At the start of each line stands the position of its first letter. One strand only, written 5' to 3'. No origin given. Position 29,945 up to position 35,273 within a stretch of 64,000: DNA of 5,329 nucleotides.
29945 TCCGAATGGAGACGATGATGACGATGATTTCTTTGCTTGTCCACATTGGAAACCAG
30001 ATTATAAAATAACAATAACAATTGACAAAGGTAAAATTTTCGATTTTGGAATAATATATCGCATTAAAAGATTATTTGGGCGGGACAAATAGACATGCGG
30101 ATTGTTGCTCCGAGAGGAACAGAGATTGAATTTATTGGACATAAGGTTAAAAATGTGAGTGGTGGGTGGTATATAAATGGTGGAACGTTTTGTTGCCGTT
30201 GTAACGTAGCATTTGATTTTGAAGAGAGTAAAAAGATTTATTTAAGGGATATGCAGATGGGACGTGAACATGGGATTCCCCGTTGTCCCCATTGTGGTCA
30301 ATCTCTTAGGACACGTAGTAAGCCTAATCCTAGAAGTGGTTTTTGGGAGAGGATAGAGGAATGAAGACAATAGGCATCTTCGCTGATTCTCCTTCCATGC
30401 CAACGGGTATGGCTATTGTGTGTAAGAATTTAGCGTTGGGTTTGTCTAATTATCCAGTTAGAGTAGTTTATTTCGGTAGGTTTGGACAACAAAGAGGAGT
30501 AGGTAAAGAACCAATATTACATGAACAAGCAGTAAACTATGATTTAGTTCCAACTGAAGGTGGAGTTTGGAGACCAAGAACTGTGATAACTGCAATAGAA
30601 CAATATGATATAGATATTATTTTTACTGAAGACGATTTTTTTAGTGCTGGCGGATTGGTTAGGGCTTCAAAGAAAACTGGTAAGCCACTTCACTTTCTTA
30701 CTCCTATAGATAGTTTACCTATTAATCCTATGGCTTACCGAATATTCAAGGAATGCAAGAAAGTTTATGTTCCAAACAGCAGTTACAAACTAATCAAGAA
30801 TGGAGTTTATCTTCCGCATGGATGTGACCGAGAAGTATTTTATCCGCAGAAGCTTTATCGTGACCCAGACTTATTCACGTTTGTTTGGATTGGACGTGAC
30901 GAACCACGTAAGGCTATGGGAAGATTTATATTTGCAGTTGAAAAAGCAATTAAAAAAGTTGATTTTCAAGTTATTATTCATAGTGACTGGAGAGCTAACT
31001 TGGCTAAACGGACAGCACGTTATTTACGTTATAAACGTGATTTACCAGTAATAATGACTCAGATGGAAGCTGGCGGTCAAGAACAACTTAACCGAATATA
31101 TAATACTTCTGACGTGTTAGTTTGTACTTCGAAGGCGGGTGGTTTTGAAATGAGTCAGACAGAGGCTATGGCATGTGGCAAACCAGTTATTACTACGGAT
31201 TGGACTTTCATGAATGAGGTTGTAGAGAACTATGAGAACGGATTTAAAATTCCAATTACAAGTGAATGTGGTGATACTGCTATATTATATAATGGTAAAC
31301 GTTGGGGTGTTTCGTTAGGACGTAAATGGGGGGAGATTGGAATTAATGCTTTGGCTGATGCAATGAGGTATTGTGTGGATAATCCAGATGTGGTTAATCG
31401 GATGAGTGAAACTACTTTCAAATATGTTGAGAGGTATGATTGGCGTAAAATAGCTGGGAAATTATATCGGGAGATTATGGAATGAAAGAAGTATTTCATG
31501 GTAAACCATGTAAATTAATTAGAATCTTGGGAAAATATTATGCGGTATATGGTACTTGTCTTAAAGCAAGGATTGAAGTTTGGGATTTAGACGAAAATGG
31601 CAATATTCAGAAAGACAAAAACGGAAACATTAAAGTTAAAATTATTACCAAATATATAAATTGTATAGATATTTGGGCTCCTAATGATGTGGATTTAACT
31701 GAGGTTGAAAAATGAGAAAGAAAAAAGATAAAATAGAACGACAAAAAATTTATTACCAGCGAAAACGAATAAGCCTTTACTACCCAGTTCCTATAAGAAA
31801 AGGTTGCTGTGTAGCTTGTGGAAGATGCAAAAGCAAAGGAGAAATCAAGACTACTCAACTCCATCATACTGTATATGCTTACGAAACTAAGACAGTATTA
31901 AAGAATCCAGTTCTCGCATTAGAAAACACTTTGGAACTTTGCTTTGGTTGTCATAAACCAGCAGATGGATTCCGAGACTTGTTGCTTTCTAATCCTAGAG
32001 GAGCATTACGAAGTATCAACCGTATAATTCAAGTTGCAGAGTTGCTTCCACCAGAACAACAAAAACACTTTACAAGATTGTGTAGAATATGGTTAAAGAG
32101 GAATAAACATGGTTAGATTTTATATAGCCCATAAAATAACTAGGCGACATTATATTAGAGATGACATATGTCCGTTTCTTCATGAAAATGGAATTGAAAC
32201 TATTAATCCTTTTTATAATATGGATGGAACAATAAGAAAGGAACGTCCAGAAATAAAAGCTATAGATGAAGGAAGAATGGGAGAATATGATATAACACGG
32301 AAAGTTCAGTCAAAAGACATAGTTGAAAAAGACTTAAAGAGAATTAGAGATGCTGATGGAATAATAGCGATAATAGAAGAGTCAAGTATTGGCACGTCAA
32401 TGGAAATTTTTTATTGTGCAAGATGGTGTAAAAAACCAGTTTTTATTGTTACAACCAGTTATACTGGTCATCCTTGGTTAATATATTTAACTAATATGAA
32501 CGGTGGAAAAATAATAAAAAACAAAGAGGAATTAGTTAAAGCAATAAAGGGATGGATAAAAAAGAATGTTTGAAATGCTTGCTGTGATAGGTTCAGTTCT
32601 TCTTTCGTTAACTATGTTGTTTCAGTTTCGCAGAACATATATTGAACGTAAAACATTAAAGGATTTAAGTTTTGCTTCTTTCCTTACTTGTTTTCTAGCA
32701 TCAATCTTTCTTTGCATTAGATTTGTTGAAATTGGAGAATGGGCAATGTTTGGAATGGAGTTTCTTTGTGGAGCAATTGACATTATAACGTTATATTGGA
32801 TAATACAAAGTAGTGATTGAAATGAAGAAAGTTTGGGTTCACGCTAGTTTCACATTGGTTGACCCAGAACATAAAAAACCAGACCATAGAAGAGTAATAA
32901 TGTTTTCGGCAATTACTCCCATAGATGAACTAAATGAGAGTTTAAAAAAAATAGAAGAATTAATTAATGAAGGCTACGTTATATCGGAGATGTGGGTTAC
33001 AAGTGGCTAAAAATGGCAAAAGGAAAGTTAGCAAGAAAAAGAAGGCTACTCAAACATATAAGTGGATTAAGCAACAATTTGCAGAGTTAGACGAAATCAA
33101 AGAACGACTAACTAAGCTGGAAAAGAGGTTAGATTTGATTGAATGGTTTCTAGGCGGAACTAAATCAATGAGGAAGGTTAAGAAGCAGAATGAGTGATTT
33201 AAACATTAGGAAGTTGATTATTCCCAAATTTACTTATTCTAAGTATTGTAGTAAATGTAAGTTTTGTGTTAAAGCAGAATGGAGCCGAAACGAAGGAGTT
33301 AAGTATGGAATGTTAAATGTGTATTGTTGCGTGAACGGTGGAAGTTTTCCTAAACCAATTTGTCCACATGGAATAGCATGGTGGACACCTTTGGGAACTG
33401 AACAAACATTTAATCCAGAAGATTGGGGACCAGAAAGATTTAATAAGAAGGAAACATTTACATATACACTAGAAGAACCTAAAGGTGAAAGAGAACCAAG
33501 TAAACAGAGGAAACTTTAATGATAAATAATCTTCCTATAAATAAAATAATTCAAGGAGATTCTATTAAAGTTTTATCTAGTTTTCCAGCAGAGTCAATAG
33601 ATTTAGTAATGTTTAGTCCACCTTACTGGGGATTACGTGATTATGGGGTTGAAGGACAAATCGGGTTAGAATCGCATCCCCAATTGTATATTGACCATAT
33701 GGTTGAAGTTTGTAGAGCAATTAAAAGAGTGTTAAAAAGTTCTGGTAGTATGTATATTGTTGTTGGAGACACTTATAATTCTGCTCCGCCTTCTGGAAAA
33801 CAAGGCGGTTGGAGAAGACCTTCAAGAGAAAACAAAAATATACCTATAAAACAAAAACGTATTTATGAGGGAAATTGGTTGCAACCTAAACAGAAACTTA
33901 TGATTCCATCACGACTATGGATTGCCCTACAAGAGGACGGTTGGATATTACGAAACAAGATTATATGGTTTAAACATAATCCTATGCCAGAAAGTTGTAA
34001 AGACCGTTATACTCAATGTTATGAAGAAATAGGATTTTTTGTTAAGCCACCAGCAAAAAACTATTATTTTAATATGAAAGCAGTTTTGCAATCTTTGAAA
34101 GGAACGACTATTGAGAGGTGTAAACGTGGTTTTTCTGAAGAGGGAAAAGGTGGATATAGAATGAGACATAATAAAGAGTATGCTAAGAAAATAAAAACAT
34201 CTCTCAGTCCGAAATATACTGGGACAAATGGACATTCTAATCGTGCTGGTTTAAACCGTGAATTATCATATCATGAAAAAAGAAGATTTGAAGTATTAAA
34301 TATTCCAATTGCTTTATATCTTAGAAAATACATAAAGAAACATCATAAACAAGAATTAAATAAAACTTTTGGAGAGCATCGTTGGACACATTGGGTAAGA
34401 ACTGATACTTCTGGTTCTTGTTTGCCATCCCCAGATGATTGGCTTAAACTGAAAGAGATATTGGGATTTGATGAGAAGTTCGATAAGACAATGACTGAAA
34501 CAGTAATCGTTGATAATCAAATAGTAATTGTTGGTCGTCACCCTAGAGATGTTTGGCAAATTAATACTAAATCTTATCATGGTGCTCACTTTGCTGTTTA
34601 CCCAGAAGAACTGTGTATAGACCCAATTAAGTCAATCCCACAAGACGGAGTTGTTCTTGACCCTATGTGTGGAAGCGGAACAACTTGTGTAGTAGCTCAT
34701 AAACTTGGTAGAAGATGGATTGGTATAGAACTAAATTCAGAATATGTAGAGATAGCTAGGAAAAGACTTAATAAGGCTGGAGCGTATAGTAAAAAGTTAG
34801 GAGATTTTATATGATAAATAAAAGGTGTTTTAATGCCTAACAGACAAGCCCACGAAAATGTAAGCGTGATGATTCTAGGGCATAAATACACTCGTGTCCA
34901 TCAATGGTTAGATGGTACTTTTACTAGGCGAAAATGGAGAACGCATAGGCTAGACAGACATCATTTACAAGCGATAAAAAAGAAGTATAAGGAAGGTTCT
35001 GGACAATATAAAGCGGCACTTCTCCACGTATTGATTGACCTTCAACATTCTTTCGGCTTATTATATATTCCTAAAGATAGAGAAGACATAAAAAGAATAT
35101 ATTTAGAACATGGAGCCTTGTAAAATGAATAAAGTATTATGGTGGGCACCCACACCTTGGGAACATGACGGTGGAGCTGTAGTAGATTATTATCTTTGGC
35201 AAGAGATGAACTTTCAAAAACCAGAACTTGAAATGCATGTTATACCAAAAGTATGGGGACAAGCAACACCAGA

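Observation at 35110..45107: Eleven-gene, translationally coupled glycan-biosynthesis island inside a tailed archaeal virus (at least 8 glycosyltransferases genome-wide)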

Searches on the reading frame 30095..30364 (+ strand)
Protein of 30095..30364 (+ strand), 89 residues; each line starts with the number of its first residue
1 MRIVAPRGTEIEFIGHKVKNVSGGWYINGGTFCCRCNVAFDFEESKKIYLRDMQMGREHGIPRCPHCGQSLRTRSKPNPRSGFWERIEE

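Call 88: search_protein_families(library=pfam, proteins=[window:30095-30364:+], max_evalue=0.01)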
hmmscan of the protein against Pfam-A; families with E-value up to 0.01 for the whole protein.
window:30095-30364:+ (89 aa): 1 family
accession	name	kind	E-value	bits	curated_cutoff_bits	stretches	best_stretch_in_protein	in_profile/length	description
PF24292.1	DUF7479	-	0.0006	20.3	27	1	31-70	3-39/60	Domain of unknown function (DUF7479)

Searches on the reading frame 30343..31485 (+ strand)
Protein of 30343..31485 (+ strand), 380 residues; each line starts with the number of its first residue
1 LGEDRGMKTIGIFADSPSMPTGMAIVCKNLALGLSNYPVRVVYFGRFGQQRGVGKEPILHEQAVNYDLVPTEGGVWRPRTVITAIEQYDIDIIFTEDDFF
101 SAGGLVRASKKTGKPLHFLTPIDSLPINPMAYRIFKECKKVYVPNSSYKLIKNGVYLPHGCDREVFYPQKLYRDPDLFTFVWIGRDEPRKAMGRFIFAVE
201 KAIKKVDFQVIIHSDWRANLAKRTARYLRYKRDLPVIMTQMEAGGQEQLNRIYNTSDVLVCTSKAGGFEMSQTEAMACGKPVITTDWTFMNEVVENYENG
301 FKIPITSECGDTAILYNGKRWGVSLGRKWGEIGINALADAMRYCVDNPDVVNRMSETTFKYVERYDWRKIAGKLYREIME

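Call 4: search_protein_families(library=pfam, proteins=[window:30343-31485:+], max_evalue=0.01)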
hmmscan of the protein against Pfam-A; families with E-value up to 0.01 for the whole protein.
window:30343-31485:+ (380 aa): 6 families
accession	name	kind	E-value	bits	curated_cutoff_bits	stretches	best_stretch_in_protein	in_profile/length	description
PF13692.12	Glyco_trans_1_4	-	5.1e-17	62.9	27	1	179-304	3-125/142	Glycosyl transferases group 1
PF00534.26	Glycos_transf_1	-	1.9e-14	54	26.4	1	170-304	8-141/172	Glycosyl transferases group 1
PF13439.12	Glyco_transf_4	-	4e-06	27.4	28.5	0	176-263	41-141/170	Glycosyltransferase Family 4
PF13579.12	Glyco_trans_4_4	-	0.00027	21.7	29.7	0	181-242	45-103/158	Glycosyl transferase 4-like domain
PF13524.12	Glyco_trans_1_2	-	0.0004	20.8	25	1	200-293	7-88/144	Glycosyl transferase-like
PF20706.3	GT4-conflict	-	0.00059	19.4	26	1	246-285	272-311/385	Family 4 Glycosyltransferase in conflict systems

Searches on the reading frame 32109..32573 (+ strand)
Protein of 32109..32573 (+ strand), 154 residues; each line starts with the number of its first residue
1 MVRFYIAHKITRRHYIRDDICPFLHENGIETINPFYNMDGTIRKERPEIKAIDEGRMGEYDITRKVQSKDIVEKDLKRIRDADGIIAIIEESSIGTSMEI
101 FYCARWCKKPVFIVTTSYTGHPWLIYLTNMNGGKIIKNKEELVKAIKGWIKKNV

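Call 8: search_protein_families(library=pfam, proteins=[window:32109-32573:+], max_evalue=0.001)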
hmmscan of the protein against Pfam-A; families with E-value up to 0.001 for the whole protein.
window:32109-32573:+ (154 aa): 2 families
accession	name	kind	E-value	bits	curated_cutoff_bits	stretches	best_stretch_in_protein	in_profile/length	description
PF05014.21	Nuc_deoxyrib_tr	-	3.6e-06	27.6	28.8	1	18-118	18-100/117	Nucleoside 2-deoxyribosyltransferase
PF15891.11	Nuc_deoxyri_tr2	-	0.0007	20.3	30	0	64-118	50-105/105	Nucleoside 2-deoxyribosyltransferase like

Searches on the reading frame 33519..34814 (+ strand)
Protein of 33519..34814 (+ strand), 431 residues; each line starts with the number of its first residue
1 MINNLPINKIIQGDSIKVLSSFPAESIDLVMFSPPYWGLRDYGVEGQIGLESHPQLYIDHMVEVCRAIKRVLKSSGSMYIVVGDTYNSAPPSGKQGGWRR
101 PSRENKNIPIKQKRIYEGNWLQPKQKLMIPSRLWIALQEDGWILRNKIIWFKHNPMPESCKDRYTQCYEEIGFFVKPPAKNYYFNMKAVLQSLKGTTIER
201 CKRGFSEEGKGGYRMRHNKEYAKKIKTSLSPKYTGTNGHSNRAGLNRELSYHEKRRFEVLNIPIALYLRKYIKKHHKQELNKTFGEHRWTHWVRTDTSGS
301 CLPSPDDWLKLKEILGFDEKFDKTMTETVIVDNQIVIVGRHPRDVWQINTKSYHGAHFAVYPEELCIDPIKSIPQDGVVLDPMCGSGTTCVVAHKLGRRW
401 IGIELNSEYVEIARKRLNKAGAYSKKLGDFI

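Call 4: search_protein_families(library=pfam, proteins=[window:33519-34814:+], max_evalue=0.01)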
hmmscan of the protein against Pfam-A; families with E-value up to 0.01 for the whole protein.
window:33519-34814:+ (431 aa): 6 families
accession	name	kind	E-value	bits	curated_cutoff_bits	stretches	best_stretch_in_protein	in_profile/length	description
PF01555.25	N6_N4_Mtase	-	2.8e-42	145.6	26.7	1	27-414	1-220/221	DNA methylase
PF08241.18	Methyltransf_11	-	7.4e-05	23.8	21.2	0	380-422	1-43/95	Methyltransferase domain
PF13649.12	Methyltransf_25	-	8.5e-05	23.6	27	1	379-422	1-46/97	Methyltransferase domain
PF13847.12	Methyltransf_31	-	9.9e-05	22.5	27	1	377-421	5-52/145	Methyltransferase domain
PF09445.16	Methyltransf_15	-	0.0002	21.4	22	0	10-58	53-103/165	RNA cap guanine-N2 methyltransferase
PF01170.24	UPF0020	-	0.003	17.7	22.3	0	375-407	28-60/197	RMKL-like, methyltransferase domain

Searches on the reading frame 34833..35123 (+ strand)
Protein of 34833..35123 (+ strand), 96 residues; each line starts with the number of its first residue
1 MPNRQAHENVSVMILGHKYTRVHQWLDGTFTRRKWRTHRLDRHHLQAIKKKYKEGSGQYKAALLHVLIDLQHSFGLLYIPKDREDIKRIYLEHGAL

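Call 4: search_protein_families(library=pfam, proteins=[window:34833-35123:+], max_evalue=0.01)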
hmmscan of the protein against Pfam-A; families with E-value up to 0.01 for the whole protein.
window:34833-35123:+ (96 aa): 0 families
